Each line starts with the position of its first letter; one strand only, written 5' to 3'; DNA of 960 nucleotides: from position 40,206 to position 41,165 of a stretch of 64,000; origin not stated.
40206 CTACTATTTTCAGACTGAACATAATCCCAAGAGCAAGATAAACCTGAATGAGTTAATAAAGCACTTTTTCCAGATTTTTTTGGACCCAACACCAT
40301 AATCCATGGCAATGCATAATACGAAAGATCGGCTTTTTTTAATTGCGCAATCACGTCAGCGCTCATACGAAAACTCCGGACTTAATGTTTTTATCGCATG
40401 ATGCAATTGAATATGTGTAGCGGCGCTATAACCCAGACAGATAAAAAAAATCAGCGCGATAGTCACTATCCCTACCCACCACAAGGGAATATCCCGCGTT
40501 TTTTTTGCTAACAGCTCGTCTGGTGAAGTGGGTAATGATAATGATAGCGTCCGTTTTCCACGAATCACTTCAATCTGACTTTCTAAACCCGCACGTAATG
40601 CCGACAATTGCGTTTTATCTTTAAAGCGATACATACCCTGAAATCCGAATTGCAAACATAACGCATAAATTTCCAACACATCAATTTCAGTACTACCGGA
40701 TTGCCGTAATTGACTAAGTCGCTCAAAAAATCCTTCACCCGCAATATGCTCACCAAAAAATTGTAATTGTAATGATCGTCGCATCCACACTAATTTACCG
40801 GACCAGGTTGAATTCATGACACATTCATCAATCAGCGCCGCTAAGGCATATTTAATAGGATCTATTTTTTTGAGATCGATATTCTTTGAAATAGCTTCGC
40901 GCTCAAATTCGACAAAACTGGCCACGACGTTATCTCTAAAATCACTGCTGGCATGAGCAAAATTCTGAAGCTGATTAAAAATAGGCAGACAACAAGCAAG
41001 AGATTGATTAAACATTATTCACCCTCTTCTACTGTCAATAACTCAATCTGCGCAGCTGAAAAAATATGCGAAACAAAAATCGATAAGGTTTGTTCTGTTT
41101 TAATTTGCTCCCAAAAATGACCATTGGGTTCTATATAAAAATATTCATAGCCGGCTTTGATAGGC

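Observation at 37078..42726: Orphan type VI secretion membrane-complex/baseplate module (tssJ-tssK-tssL-tssM plus tagF-position gene) with no sheath, tube, spike or ATPase genes within 20 kb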

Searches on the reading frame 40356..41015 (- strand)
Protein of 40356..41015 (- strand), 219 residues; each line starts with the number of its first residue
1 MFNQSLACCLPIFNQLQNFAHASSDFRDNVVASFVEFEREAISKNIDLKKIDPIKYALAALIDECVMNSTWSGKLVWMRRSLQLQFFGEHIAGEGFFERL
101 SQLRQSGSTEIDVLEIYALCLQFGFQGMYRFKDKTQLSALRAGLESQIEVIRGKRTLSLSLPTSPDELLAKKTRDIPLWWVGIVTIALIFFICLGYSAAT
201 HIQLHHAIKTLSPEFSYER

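Call 3: search_protein_families(library=pfam, proteins=[window:40356-41015:-], max_evalue=1)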
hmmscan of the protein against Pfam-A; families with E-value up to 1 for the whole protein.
window:40356-41015:- (219 aa): 1 family
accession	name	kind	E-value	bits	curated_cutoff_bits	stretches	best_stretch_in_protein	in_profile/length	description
PF09850.14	DotU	-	2.5e-49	168.1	27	1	17-197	14-203/205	Type VI secretion system protein DotU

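Call 4: search_protein_families(library=ncbifam, proteins=[window:40356-41015:-], max_evalue=1)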
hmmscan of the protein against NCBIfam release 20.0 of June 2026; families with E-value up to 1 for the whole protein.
window:40356-41015:- (219 aa): 7 families
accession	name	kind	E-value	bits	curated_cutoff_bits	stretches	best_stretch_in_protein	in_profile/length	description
TIGR03349.1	IV_VI_DotU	subfamily_domain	5.9e-45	153.7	89.95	1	13-197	17-203/211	DotU/TssL family secretion system protein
NF005444.0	PRK07033.1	equivalog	6.2e-28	97.9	520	1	21-197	70-249/438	DotU family type VI secretion system protein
NF038239.1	T6SS_TssL_short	exception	1.6e-22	80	180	1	39-192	41-195/207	type VI secretion system protein TssL, short form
NF005999.0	PRK08126.1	subfamily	8e-19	67.7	571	1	26-196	90-259/432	hypothetical protein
NF038228.1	IcmH_DotU_IVB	equivalog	7.5e-18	64.8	50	1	24-196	65-238/258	type IVB secretion system protein IcmH/DotU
NF011283.0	PRK14693.1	equivalog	1.1e-08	34.1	686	1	38-198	154-312/552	hypothetical protein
NF005445.0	PRK07034.1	equivalog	2e-06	26.8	703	1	21-149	164-291/536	hypothetical protein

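Call 58: search_solved_structures(query=window:40356-41015:-, max_evalue=0.001)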
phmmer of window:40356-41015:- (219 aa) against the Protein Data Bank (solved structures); distinct sequences matched with E-value up to 0.001: 4.
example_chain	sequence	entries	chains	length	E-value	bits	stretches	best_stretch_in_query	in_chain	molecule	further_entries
6y4r_A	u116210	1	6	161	1.6e-17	67.3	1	24-153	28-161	DotU family type IV/VI secretion system protein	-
4v3i_A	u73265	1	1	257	3.5e-11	46.6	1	52-206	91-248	VCA0115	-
3u66_A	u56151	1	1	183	7.6e-11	45.5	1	39-138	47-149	Putative type VI secretion protein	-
7thw_A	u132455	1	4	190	2.4e-05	27.5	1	7-149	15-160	Putative OmpA-family membrane protein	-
